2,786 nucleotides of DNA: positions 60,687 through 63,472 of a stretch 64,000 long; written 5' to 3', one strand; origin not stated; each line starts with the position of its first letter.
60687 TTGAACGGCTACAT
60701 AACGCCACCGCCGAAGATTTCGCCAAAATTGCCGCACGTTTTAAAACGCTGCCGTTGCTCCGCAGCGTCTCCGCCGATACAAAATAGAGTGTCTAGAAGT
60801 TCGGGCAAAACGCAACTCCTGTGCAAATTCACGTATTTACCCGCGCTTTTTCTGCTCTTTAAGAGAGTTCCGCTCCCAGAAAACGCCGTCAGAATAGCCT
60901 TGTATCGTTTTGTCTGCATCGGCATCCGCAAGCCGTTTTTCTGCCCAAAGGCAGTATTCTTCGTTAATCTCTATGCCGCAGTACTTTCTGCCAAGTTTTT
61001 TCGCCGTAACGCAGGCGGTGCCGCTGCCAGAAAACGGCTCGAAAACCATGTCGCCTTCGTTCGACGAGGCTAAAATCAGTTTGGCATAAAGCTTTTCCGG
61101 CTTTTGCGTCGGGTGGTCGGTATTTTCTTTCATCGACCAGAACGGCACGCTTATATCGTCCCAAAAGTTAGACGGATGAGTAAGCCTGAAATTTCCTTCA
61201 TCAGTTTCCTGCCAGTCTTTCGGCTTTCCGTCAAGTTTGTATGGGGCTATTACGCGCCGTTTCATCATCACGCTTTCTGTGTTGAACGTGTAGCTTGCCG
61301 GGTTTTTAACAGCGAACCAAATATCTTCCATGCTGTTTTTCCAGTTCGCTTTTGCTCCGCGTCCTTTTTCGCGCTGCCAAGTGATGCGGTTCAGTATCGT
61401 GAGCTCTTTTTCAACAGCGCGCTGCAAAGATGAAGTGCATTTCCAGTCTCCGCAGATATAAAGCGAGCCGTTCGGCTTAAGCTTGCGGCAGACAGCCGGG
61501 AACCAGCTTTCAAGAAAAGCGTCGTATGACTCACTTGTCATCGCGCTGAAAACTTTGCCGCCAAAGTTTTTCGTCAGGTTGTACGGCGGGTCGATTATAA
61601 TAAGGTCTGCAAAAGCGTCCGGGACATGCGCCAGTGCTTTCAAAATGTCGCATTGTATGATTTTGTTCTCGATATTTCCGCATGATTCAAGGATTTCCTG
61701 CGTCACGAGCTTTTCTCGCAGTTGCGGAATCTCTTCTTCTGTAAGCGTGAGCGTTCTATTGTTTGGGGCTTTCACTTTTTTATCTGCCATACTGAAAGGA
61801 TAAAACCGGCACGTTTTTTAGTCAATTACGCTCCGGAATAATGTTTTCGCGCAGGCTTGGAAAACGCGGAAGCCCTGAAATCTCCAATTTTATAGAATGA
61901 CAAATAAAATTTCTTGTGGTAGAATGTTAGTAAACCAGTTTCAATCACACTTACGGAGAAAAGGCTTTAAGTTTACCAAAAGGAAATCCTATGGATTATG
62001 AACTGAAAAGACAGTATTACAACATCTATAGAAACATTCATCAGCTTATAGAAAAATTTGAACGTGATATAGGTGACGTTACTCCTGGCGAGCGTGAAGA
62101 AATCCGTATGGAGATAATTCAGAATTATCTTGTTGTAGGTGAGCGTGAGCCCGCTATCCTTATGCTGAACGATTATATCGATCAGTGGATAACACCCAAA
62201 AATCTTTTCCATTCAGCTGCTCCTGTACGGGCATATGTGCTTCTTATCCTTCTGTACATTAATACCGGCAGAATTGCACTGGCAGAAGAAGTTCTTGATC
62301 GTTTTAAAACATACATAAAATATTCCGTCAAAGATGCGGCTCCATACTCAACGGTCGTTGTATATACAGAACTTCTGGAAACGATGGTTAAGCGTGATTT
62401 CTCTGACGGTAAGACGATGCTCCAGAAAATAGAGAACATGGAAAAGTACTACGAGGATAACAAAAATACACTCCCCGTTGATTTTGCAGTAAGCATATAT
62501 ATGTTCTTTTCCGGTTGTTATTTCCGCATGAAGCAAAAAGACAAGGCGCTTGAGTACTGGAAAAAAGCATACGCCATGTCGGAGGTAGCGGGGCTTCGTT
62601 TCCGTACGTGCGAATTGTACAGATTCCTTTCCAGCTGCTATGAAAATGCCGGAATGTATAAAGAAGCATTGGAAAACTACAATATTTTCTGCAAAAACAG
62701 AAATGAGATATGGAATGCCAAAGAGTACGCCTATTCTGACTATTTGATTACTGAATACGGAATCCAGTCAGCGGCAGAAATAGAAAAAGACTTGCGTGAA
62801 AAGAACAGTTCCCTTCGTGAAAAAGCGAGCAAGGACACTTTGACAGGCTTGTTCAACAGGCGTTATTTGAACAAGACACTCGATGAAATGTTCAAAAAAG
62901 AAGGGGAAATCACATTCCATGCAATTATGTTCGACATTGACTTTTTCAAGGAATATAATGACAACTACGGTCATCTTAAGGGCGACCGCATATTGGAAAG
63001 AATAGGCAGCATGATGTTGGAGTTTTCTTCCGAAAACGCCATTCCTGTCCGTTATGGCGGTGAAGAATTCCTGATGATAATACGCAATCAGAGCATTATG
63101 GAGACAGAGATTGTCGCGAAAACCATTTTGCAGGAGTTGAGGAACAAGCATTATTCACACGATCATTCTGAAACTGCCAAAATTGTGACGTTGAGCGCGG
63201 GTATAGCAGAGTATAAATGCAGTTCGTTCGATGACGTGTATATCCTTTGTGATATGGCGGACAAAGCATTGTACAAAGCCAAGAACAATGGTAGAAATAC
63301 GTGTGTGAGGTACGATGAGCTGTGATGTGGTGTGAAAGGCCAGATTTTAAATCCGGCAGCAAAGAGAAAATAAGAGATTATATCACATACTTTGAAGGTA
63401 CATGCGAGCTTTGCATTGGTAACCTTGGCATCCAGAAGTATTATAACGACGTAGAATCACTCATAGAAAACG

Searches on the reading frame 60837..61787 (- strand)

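Call 38: search_protein_families(library=pfam, proteins=[window:60837-61787:-], max_evalue=0.00001)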
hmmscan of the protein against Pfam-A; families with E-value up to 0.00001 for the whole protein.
window:60837-61787:- (316 aa): 1 family
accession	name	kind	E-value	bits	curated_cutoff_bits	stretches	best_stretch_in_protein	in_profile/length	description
PF01555.25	N6_N4_Mtase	-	3.3e-42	145.3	26.7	1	61-283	2-220/221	DNA methylase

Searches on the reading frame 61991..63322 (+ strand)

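Call 38: search_protein_families(library=pfam, proteins=[window:61991-63322:+], max_evalue=0.00001)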
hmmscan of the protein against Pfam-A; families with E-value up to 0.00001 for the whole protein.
window:61991-63322:+ (444 aa): 3 families
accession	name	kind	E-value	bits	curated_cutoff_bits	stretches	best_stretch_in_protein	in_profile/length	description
PF00990.26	GGDEF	-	4.1e-37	127.9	23.8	1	280-436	2-160/161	Diguanylate cyclase, GGDEF domain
PF13424.12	TPR_12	-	4.3e-06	27.3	30.1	0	174-231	10-69/77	Tetratricopeptide repeat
PF07719.23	TPR_2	-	6.4e-06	26.3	27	0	176-195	10-29/34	Tetratricopeptide repeat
